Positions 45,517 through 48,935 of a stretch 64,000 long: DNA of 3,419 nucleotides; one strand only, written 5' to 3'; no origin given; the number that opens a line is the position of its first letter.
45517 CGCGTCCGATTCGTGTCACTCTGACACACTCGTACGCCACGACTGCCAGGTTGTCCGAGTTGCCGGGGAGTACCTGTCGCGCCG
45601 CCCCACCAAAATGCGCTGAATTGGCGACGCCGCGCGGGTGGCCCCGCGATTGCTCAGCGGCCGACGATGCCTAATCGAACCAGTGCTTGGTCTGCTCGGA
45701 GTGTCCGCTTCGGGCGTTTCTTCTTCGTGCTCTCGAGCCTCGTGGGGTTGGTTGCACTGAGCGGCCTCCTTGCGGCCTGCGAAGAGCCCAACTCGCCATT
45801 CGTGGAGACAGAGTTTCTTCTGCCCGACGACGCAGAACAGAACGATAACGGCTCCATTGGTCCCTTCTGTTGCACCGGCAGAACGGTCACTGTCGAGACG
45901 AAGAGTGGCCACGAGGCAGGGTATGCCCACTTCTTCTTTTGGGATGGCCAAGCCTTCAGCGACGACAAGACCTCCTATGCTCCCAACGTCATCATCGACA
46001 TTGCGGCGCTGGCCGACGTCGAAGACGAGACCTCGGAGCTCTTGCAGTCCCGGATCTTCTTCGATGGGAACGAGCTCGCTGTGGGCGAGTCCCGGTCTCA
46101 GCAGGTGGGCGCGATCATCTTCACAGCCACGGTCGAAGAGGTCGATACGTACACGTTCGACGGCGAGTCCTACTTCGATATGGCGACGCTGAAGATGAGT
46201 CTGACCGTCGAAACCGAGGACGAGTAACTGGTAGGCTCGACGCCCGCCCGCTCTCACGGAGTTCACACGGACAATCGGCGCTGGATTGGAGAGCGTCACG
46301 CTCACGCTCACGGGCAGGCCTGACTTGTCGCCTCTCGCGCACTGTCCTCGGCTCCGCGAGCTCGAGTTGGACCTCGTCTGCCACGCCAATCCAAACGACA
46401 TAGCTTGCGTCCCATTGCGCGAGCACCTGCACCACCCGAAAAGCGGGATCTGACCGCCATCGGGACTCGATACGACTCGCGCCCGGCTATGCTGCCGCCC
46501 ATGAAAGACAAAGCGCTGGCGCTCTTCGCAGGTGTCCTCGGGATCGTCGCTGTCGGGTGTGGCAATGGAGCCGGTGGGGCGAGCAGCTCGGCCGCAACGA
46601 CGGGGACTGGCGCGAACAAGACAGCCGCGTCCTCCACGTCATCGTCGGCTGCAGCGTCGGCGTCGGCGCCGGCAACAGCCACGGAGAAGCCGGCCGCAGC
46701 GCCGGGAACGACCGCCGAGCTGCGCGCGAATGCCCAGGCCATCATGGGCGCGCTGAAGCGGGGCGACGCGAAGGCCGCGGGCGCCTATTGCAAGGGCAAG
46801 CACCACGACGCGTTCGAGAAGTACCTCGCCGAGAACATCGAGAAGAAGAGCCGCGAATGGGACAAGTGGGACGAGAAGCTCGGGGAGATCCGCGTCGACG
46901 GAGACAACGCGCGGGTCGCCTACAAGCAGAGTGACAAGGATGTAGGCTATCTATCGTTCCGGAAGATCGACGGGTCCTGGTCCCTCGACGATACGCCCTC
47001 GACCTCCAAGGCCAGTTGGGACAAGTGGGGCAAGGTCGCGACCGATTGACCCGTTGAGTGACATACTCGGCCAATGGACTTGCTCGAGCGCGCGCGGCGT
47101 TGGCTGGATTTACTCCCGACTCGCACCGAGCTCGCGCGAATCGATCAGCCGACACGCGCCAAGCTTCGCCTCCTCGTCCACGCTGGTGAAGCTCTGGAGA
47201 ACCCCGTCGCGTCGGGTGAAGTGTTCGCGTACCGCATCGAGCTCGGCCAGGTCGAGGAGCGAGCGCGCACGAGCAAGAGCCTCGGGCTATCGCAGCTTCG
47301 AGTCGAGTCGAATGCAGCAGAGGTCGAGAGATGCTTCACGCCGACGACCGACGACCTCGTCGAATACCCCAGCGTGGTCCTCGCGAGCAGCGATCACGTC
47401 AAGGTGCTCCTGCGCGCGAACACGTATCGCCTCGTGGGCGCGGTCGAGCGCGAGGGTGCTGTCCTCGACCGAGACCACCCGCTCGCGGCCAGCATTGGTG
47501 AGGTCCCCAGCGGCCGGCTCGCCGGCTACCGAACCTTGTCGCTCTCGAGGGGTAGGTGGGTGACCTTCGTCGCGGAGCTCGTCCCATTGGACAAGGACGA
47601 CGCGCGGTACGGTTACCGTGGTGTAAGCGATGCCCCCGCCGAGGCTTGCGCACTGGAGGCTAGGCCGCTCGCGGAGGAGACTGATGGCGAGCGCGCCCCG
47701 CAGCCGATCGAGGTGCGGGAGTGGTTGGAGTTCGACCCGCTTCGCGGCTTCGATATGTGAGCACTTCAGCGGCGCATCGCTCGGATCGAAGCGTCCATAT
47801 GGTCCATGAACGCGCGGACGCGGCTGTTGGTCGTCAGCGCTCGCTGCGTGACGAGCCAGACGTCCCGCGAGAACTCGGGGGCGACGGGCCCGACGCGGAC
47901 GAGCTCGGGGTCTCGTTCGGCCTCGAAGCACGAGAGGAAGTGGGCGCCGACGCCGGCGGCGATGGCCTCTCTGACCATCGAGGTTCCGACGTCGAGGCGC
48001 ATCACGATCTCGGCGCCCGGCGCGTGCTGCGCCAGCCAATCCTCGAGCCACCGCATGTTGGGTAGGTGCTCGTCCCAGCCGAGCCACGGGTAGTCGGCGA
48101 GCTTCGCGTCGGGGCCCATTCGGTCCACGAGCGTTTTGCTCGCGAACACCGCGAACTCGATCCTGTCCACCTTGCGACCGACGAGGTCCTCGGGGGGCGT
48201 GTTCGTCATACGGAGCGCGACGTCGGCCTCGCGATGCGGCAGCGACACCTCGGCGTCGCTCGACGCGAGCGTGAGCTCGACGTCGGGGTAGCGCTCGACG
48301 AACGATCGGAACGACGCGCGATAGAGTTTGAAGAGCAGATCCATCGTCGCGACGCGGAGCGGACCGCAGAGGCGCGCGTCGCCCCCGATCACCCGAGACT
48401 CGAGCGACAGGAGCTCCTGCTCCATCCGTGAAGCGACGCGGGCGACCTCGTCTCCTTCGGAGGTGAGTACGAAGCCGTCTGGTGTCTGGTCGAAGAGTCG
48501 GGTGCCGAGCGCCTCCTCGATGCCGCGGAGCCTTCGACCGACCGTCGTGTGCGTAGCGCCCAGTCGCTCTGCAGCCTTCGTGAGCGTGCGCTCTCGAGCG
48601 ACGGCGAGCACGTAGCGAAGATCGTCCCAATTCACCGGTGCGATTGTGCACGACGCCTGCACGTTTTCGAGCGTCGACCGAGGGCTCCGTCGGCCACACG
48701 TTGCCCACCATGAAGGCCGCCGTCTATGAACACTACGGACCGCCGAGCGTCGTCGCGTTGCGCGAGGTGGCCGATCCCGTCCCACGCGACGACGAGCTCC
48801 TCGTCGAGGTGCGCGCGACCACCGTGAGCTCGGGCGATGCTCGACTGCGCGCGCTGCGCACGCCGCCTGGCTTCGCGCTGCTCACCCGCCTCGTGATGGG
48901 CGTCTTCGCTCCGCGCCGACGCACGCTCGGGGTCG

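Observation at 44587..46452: LRR gene plus a decayed, internally deleted second copy bracketing an AT-richer lipoprotein gene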

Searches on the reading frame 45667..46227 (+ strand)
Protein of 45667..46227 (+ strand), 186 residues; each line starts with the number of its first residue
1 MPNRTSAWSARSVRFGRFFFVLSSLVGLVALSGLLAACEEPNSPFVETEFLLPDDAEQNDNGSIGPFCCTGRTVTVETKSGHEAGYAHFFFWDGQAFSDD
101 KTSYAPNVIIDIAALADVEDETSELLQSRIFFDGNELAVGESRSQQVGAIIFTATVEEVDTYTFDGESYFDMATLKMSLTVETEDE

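Call 8: search_protein_families(library=pfam, proteins=[window:45667-46227:+], max_evalue=0.1)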
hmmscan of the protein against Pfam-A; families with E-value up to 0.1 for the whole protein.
window:45667-46227:+ (186 aa): 0 families

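Call 9: search_protein_families(library=ncbifam, proteins=[window:45667-46227:+], max_evalue=0.1)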
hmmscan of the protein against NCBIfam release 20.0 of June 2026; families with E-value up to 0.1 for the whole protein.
window:45667-46227:+ (186 aa): 0 families

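Call 17: find_homologous_proteins(query=window:45667-46224:+, max_evalue=0.01)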
Query window:45667-46224:+ (186 aa): 4 proteins with E <= 0.01 among 217 candidates.
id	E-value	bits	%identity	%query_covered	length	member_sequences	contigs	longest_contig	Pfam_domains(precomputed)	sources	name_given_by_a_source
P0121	5.2e-103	360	99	89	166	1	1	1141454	-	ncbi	ncbi:MAG: hypothetical protein U0271_09750 [Polyangiaceae bacterium]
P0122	1.2e-25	108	41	75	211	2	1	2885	-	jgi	-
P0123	3.1e-24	104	44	60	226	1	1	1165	-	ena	-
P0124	5.2e-12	64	30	88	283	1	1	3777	-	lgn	-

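Call 60: predict_structure(alignment_id=A4)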
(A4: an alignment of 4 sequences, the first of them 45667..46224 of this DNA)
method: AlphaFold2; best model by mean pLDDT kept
length: 186 residues; sequences in the alignment: 4
mean_pLDDT: 62.0   pTM: 0.58
mean pLDDT of the five models: 62.0, 60.7, 54.8, 37.8, 36.8
residues with pLDDT >= 90: 10; 70-90: 87; 50-70: 18; < 50: 71
segments of 3 or more residues with pLDDT < 50: 1-70
pLDDT, mean of each block of 10 residues (from residue 1): 30 31 28 30 32 33 35 71 76 65 79 86 88 87 90 88 83 82 67
secondary structure, 60 per line:
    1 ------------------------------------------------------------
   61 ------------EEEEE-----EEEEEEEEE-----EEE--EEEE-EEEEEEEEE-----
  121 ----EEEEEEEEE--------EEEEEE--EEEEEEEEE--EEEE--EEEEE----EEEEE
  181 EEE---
elements in order: E73-77 E83-91 E97-99 E102-105 E107-115 E125-133 E142-147 E150-158 E161-164 E167-171 E176-183
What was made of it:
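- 45667..46227 (+): Lipoprotein gene 1 (186 aa from ATG 45667; public call U0271_09750 is 166 aa from GTG 45727). It has the lipobox LLAAC and an all-beta domain with an invariant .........TVTV motif. It belongs to no known family. The model has pLDDT 62 overall and 65-90 for residues 70-185 (call 60).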

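Call 62: fold_search(model_id=the predicted structure, library=pdb)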
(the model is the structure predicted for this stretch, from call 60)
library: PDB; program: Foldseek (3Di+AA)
matches with E <= 10: 573; with E <= 0.001: 0
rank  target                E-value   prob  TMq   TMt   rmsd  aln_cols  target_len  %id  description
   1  9c1n_R                1.5e-01  0.35  0.17  0.07  13.9        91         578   13  HerA-DUF4297 assembly 2 (released 2025-06-04)
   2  1l3a_C                1.5e-01  0.23  0.22  0.22  15.3       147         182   12  Structure of the plant transcriptional regulator PBF-2 (released 2002-06-26)
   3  2eab_B                1.5e-01  0.06  0.11  0.04  16.1       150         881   10  Crystal structure of 1,2-a-L-fucosidase from Bifidobacterium bifidum (apo form) (released 2007-04-24)
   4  2ead_A                1.5e-01  0.06  0.11  0.04  16.0       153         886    9  Crystal structure of 1,2-a-L-fucosidase from Bifidobacterium bifidum in complex with substrate (released 2007-04-24)
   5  4koo_D                2.1e-01  0.16  0.20  0.21  15.2       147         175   11  Crystal Structure of WHY1 from Arabidopsis thaliana (released 2013-11-13)
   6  8xav_A                2.3e-01  0.18  0.17  0.07  13.2       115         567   11  Cryo-EM structure of an anti-phage defense complex (released 2024-06-05)
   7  8sub_P                2.6e-01  0.14  0.16  0.07  13.9       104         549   10  E. coli SIR2-HerA complex (dodecamer SIR2 pentamer HerA) (released 2023-12-27)
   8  4hkh_E                2.6e-01  0.08  0.13  0.16  15.6       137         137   10  Structure of the Hcp1 protein from E. coli EAEC 042 pathovar, mutants N93W-S158W (released 2013-12-11)
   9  8xaw_D                3.0e-01  0.15  0.17  0.07  14.0       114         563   13  Cryo-EM structure of an anti-phage defense complex bound to AMPPNP and DNA at state 1 (released 2024-06-05)
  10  7zvr                  3.0e-01  0.10  0.17  0.15  18.9       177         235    8  Crystal structure of the carotenoid-binding protein domain from silkworm Bombyx mori (BmCBP) complexed with zeaxanthin (released 2022-10-26)
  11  7zkg_B                3.2e-01  0.10  0.17  0.14  14.6       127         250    8  C-Methyltransferase PsmD from Streptomyces griseofuscus with bound cofactor (crystal form 2) (released 2022-12-28)
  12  5swi_C                3.4e-01  0.12  0.16  0.06  15.1       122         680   10  Crystal structure of SpGH92 in complex with mannose (released 2016-12-14)
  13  8ziq_N                3.6e-01  0.28  0.20  0.08  14.0        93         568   15  HerA-DUF4297 complex with DNA (released 2025-03-12)
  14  9c1m_Q                3.6e-01  0.28  0.20  0.08  13.5        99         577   13  HerA-DUF assembly 1 (released 2025-06-04)
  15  5swi_B                3.6e-01  0.12  0.16  0.06  15.0       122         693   10  Crystal structure of SpGH92 in complex with mannose (released 2016-12-14)
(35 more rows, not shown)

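Call 63: find_encoding_contigs(protein=P0122, flank=4000)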
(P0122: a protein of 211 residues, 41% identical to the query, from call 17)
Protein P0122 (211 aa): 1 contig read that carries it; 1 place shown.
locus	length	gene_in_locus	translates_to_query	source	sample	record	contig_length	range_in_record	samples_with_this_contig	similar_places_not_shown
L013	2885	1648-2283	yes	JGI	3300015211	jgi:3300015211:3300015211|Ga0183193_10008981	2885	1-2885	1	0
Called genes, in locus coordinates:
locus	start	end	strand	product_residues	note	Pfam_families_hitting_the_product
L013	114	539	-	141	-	-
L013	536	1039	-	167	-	-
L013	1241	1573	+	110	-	-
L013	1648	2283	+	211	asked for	-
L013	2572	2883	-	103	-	?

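Call 64: find_encoding_contigs(protein=P0124, flank=4000)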
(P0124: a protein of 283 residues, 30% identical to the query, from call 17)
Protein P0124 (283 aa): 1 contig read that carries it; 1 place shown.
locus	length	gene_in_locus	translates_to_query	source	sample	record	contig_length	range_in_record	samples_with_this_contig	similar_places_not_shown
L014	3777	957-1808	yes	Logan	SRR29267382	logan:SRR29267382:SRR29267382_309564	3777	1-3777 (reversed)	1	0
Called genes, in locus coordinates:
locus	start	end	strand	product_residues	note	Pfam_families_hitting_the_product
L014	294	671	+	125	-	-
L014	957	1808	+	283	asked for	-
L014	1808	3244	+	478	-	PF01734:Patatin, PF01582:TIR, PF13676:TIR_2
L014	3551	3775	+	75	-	?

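Call 68: find_encoding_contigs(protein=P0121, flank=3000)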
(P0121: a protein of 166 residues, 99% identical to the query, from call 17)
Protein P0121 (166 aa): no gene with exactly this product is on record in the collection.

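Call 69: find_encoding_contigs(protein=window:45667-46227:+, flank=3000)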
Protein window:45667-46227:+ (186 aa): no gene with exactly this product is on record in the collection.

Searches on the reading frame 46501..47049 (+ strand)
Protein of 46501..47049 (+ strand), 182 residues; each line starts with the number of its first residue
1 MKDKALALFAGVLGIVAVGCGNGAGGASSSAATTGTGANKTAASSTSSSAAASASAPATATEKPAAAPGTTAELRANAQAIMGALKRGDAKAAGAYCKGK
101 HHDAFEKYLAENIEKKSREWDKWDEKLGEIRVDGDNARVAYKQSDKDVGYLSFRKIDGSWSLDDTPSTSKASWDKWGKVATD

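Call 8: search_protein_families(library=pfam, proteins=[window:46501-47049:+], max_evalue=0.1)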
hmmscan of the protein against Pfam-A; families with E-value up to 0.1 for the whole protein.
window:46501-47049:+ (182 aa): 2 families
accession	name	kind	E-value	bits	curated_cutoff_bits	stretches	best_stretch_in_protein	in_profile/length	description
PF21827.1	New_glue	-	0.0012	19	31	1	5-65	4-64/94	New glue protein family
PF08343.15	RNR_N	-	0.088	13.3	29.4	0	98-127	19-48/82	Ribonucleotide reductase N-terminal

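Call 9: search_protein_families(library=ncbifam, proteins=[window:46501-47049:+], max_evalue=0.1)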
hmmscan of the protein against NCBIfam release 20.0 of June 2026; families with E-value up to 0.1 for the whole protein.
window:46501-47049:+ (182 aa): 4 families
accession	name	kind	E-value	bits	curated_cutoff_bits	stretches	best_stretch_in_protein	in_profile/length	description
NF005411.0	PRK06975.1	equivalog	0.013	13.9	414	1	30-152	277-394/660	fused uroporphyrinogen-III synthase HemD/membrane protein HemX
NF052551.1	EnvBioLpgNMYCTU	equivalog_domain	0.022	14.1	250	1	1-57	1-57/227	envelope biogenesis lipoprotein LpqN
NF007682.0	PRK10357.1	equivalog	0.023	14.2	181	1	95-163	106-177/202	glutathione S-transferase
NF009097.0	PRK12438.1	subfamily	0.092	10.6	1254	0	17-97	896-976/991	hypothetical protein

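Call 26: list_cluster_members(proteins=[window:46501-47046:+, window:46489-47046:+, window:46405-47046:+, window:46286-46450:+, window:44485-45444:+, window:47074-47757:+, window:43719-44360:-])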
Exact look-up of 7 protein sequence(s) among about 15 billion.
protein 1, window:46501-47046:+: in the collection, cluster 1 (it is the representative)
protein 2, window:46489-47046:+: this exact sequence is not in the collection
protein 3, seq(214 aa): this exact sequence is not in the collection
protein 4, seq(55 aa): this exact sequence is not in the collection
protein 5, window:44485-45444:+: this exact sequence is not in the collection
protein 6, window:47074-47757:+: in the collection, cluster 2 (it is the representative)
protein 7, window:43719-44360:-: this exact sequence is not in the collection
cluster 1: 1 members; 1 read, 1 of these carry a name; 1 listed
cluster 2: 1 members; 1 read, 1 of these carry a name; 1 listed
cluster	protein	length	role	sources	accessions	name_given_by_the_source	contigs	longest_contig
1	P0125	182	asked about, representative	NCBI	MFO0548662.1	MAG: hypothetical protein U0271_09755 [Polyangiaceae bacterium]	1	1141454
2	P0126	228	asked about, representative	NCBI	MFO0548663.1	MAG: hypothetical protein U0271_09760 [Polyangiaceae bacterium]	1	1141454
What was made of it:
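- On Pseudogene relic of a paralogue: Indirect evidence only: it is not annotated, and the 55-aa ORF is absent from the protein collection (call 26).
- This ORF sequence is absent from a 15-billion-protein collection (call 26).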

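Call 67: find_encoding_contigs(protein=P0125, flank=3000)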
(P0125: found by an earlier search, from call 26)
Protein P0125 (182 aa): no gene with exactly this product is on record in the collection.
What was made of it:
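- I found no independent assembly covering the remnant (calls 67-69).
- Tried and rejected: Exact-protein look-ups for both lipoprotein genes found nothing (calls 67-69).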

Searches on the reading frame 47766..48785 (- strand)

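Call 8: search_protein_families(library=pfam, proteins=[window:47766-48785:-], max_evalue=0.1)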
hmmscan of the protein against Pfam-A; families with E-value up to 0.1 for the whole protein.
window:47766-48785:- (339 aa): 5 families
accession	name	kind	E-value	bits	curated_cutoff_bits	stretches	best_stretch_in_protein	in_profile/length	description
PF03466.25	LysR_substrate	-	5.6e-22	78.6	28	1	139-331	4-205/209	LysR substrate binding domain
PF00126.33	HTH_1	-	5.4e-17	61.9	26.6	1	53-111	1-59/60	Bacterial regulatory helix-turn-helix protein, lysR family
PF25213.1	HVO_A0261_N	-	0.00043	20.6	35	1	59-123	16-79/86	HVO_A0261 N-terminal domain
PF13556.12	HTH_30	-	0.0028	17.9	27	1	65-99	12-46/59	PucR C-terminal helix-turn-helix domain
PF18024.7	HTH_50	-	0.014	15.5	27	1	70-87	28-45/50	Helix-turn-helix domain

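Call 9: search_protein_families(library=ncbifam, proteins=[window:47766-48785:-], max_evalue=0.1)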
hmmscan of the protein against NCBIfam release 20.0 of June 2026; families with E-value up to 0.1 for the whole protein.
window:47766-48785:- (339 aa): 47 families (the best 25 are shown)
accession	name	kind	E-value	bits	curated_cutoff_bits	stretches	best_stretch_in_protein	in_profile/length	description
NF040888.1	trans_reg_YafC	equivalog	2.1e-23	82.6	470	1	52-332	4-291/293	DNA-binding transcriptional regulator YafC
TIGR03339.1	phn_lysR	subfamily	1.9e-18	66.7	341.1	1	56-328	2-277/279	aminoethylphosphonate catabolism associated LysR family transcriptional regulator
NF008352.0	PRK11139.1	subfamily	6.4e-18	64.9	288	1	56-336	11-294/305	transcriptional regulator GcvA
NF008416.0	PRK11242.1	equivalog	1.8e-16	60.3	277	1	55-335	5-292/300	transcriptional regulator CynR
NF058504.1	TransRegCcpCBac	equivalog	6.9e-14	51.9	400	1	53-330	3-284/287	transcriptional regulator CcpC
NF040786.1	LysR_Sec_metab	equivalog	1.3e-13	50.6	250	1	56-331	6-295/298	selenium metabolism-associated LysR family transcriptional regulator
NF007491.0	PRK10086.1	equivalog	2.9e-13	49.3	316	1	55-202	21-167/313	DNA-binding transcriptional regulator DsdC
TIGR03418.1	chol_sulf_TF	equivalog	3.5e-13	49.2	324.8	1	54-197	4-146/291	choline sulfate utilization transcriptional regulator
NF011573.0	PRK14997.1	equivalog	7.1e-13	48.3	380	1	54-284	7-244/303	LysR family transcriptional regulator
NF007315.1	PRK09801.1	equivalog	2.5e-12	46.4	398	1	54-231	9-187/301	L-tartrate utilization transcriptional activator TtdR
NF008722.0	PRK11716.1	equivalog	1.1e-10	41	246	1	52-218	2-173/293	HTH-type transcriptional activator IlvY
NF045990.1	TransRegCbbRRhodb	equivalog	3.7e-10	39.3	450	1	54-133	9-90/304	LysR family regulator CbbR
TIGR02036.1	dsdC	equivalog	4.1e-10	39.1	352.4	1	62-205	19-161/302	DNA-binding transcriptional regulator DsdC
NF007439.0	PRK09986.1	equivalog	1.9e-09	37.3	290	1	56-214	12-176/296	LysR family transcriptional regulator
NF047520.1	trans_act_CidR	equivalog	2.3e-09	36.8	415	1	55-175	5-126/292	cidABC operon transcriptional activator CidR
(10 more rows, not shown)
